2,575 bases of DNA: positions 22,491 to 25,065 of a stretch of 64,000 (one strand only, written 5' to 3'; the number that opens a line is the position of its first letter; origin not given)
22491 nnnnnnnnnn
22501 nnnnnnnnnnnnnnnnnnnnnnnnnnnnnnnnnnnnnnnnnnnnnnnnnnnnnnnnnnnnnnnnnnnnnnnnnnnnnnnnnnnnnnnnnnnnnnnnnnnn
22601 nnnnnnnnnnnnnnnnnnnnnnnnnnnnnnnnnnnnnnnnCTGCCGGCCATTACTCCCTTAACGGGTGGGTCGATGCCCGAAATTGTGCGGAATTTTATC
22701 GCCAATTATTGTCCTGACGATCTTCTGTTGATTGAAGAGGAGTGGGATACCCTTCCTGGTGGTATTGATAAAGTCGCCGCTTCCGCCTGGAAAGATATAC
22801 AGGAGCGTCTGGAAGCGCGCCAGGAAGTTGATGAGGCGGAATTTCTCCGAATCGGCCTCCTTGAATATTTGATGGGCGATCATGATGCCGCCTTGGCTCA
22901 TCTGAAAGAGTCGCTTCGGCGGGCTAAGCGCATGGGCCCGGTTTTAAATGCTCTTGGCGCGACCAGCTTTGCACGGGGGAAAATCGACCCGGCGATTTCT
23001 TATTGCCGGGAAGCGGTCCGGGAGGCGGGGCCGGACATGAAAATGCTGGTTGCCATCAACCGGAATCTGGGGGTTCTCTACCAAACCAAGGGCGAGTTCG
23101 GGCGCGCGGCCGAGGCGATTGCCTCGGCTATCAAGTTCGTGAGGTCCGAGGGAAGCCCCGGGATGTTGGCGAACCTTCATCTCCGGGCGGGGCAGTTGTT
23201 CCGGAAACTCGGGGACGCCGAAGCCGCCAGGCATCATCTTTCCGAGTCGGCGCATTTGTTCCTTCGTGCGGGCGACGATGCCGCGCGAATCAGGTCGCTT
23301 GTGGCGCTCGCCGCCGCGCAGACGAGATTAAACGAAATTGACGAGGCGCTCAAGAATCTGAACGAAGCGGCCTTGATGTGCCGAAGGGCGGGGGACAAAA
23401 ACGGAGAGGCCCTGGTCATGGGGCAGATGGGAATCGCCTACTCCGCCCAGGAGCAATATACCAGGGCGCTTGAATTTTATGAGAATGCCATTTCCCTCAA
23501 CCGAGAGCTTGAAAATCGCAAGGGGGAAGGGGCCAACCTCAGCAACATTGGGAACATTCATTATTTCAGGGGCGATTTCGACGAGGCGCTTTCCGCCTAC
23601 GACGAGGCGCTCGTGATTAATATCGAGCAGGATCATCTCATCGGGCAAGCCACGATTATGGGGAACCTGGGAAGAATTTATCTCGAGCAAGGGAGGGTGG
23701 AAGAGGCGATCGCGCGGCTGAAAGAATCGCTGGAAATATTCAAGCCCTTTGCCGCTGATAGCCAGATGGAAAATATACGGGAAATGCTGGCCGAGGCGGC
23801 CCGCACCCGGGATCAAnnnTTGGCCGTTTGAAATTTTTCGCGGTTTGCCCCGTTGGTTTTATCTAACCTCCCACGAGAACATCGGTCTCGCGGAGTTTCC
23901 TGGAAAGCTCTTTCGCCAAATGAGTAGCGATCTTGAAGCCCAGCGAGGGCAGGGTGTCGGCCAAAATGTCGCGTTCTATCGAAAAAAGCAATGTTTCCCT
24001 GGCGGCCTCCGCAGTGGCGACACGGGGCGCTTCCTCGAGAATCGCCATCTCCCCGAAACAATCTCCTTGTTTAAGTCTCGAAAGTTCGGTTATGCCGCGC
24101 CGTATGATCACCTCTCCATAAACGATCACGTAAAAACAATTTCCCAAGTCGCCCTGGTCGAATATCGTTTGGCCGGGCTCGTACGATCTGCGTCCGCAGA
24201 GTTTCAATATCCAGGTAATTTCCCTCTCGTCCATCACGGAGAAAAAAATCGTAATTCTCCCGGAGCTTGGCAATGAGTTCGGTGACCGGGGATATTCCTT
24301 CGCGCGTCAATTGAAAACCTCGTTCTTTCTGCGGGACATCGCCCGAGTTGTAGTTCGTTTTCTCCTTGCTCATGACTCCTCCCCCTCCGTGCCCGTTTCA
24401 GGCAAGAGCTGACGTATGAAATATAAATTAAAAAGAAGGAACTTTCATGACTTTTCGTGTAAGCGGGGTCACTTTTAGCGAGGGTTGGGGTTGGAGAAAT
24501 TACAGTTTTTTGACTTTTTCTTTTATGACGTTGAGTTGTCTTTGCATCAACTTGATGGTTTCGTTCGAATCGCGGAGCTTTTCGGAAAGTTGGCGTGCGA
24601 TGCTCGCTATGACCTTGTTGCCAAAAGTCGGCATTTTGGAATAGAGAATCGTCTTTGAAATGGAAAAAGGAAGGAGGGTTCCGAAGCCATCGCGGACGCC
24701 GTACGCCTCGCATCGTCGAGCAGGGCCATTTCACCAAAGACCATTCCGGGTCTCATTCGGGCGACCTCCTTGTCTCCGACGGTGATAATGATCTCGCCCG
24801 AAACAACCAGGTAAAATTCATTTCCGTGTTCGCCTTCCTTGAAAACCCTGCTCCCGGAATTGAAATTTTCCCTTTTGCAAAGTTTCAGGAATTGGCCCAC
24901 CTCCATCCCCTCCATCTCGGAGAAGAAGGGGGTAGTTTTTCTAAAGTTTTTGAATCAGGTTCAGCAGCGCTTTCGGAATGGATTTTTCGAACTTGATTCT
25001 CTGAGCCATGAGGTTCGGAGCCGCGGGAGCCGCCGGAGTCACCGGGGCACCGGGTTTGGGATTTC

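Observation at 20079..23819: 1246-aa membrane-anchored hyper-acidic low-complexity protein with C-terminal TPR domain (HubP/FimV-like scaffold architecture)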

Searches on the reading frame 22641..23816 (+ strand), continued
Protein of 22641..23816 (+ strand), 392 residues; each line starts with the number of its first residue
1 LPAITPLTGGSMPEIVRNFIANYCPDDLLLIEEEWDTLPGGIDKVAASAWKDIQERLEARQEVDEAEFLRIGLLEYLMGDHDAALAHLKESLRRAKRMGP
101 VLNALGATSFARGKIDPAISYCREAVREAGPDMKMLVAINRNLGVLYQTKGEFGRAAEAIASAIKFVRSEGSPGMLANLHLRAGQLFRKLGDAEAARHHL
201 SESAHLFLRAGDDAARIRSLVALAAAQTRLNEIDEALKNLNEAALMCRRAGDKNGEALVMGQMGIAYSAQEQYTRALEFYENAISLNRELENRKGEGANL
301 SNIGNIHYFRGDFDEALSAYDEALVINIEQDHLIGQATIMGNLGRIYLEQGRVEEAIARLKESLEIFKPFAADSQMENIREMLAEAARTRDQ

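Call 86: search_solved_structures(query=window:22641-23816:+, max_evalue=1e-25, show_alignments=3)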
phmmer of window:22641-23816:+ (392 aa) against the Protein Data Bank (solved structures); distinct sequences matched with E-value up to 1e-25: 6.
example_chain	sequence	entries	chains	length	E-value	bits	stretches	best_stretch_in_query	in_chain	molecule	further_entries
9qhb_A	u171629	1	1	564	1.5e-46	162.3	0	262-375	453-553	Engineered tetratricopeptide repeat protein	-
8bu0_A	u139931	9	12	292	6.8e-36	127.2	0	258-366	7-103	Consensus tetratricopeptide repeat protein | Crystal structure of an 8-repeat consensus TPR superhelix with Zinc. | Monomer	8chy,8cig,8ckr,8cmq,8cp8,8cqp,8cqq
3sf4_A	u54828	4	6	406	2.1e-26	96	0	256-352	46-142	G-protein-signaling modulator 2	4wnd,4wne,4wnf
4wng_A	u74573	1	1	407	2.1e-26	96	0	256-352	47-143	G-protein-signaling modulator 2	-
6hc2_A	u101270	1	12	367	2.1e-26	96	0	256-352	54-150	G-protein-signaling modulator 2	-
5a6c_A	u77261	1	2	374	4.1e-26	95.1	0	257-352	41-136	G-PROTEIN-SIGNALING MODULATOR 2, AFADIN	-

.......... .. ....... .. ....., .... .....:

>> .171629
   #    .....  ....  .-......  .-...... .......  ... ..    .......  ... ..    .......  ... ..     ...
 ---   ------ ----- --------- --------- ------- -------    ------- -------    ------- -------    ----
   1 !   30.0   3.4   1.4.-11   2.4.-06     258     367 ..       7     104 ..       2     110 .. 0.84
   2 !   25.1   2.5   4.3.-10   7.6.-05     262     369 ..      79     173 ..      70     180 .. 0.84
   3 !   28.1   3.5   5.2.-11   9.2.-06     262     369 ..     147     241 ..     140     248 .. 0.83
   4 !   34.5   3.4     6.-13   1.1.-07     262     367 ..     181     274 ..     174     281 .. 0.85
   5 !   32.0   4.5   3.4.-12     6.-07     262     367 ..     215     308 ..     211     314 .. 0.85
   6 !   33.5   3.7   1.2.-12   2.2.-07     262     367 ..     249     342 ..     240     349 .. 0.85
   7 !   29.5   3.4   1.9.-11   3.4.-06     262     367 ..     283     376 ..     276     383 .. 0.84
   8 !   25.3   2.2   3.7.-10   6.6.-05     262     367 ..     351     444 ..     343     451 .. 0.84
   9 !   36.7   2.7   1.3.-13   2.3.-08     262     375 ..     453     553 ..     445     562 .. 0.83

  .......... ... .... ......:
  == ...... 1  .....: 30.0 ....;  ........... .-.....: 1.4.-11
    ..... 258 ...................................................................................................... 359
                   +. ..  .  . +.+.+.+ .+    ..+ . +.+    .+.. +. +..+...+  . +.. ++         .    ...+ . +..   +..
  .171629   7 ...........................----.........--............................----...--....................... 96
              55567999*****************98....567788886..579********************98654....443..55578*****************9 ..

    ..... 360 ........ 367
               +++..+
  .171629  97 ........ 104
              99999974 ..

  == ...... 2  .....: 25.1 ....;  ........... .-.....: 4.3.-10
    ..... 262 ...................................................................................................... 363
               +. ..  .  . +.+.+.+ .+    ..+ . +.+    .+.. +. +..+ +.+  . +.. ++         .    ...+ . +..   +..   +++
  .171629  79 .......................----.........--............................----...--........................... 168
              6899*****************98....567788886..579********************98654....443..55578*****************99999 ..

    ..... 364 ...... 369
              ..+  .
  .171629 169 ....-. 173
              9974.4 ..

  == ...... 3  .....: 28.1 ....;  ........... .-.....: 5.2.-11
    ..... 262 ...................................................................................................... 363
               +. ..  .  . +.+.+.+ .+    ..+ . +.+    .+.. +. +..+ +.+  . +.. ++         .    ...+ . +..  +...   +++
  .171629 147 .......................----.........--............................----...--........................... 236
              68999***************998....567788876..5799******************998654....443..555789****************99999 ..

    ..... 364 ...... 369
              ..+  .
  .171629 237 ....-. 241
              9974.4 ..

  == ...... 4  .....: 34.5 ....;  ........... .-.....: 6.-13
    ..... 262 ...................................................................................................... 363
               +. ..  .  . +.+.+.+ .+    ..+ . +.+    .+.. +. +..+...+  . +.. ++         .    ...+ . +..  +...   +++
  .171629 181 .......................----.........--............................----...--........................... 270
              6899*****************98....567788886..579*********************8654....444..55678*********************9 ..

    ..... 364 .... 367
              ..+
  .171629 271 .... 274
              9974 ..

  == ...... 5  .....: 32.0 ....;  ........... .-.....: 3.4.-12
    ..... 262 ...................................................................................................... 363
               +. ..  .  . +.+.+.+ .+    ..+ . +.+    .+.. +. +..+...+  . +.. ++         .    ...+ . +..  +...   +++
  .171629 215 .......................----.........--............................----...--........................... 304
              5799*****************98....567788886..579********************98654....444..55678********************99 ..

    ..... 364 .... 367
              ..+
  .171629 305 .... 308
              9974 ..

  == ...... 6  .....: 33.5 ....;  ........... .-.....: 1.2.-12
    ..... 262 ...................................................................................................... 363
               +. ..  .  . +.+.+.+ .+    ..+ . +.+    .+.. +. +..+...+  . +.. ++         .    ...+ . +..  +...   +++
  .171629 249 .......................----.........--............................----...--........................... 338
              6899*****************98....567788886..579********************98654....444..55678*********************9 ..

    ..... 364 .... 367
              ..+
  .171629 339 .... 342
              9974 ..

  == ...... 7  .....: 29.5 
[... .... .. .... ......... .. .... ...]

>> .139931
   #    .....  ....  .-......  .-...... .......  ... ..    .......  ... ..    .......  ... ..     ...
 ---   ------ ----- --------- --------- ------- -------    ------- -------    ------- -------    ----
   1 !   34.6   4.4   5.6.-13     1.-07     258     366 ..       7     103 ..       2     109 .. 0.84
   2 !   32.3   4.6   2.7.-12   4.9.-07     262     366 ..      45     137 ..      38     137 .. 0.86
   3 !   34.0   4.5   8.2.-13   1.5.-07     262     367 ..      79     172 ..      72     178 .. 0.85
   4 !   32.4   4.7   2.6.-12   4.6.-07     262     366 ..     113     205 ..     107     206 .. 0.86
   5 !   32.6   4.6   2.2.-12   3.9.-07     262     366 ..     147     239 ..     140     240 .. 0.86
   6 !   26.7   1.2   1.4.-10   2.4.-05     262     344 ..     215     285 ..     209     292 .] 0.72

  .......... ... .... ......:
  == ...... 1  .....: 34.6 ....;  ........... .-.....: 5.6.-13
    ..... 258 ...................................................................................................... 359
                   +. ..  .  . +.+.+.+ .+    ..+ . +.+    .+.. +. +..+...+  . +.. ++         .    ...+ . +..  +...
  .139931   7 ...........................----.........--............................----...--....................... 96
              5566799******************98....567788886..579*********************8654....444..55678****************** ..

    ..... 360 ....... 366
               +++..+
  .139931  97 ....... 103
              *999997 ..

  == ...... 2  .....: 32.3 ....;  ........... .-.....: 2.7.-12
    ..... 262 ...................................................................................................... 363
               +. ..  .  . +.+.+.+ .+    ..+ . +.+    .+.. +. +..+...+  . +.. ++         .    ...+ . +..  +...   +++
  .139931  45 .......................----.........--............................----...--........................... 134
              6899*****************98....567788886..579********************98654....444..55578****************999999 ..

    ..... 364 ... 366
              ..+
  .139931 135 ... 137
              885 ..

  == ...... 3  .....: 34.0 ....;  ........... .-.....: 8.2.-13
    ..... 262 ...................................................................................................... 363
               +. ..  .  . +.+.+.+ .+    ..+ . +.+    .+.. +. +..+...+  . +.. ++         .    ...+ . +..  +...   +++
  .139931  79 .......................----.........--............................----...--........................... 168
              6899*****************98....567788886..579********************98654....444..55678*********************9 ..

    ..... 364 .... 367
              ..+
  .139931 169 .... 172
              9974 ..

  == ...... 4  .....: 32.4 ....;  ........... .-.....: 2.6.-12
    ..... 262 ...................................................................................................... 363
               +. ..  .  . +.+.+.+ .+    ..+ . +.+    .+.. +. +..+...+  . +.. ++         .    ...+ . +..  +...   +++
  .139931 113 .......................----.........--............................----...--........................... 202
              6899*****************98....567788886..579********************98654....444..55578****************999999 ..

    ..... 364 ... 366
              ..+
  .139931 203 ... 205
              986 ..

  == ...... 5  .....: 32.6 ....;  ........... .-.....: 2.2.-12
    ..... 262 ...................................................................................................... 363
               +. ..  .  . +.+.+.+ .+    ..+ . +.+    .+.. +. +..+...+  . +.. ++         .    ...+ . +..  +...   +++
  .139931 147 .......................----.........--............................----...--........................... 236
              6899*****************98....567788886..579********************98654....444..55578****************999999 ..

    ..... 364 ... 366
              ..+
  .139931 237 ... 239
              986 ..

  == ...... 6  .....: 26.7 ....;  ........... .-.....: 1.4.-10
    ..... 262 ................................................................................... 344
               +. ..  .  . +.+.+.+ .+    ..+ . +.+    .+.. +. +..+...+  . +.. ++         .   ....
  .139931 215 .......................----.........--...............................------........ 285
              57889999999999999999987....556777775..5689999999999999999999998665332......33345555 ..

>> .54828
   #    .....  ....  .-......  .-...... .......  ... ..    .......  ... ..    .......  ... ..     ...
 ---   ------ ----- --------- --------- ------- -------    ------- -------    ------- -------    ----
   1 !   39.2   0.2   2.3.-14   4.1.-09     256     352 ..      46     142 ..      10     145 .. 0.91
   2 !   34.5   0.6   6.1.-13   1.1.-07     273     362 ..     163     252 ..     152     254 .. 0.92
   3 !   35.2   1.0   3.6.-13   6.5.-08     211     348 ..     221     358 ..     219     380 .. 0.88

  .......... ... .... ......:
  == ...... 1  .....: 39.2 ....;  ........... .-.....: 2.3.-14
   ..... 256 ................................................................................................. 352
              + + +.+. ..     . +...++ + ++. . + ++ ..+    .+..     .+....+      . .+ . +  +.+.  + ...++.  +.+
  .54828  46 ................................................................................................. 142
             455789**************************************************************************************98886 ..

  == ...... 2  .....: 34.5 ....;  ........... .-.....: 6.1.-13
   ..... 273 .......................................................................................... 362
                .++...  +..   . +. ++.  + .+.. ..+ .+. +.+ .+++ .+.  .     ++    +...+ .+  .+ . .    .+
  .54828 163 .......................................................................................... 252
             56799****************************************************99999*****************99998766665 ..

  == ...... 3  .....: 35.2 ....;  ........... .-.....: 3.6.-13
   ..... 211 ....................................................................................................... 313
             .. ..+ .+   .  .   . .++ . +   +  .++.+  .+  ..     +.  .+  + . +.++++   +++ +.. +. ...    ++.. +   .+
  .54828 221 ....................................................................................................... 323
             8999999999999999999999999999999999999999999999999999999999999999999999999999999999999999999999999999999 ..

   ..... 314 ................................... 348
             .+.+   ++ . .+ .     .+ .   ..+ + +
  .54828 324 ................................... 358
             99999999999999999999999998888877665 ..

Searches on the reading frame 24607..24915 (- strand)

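Call 37: search_protein_families(library=pfam, proteins=[window:24607-24915:-], max_evalue=0.001)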
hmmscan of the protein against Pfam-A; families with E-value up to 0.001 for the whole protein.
window:24607-24915:- (102 aa): 2 families
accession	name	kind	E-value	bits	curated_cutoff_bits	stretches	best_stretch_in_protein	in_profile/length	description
PF00027.35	cNMP_binding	-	7.2e-16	58.4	27.5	1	16-86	2-77/89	Cyclic nucleotide-binding domain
PF07883.17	Cupin_2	-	0.00037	20.6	27.2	1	30-61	17-47/70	Cupin domain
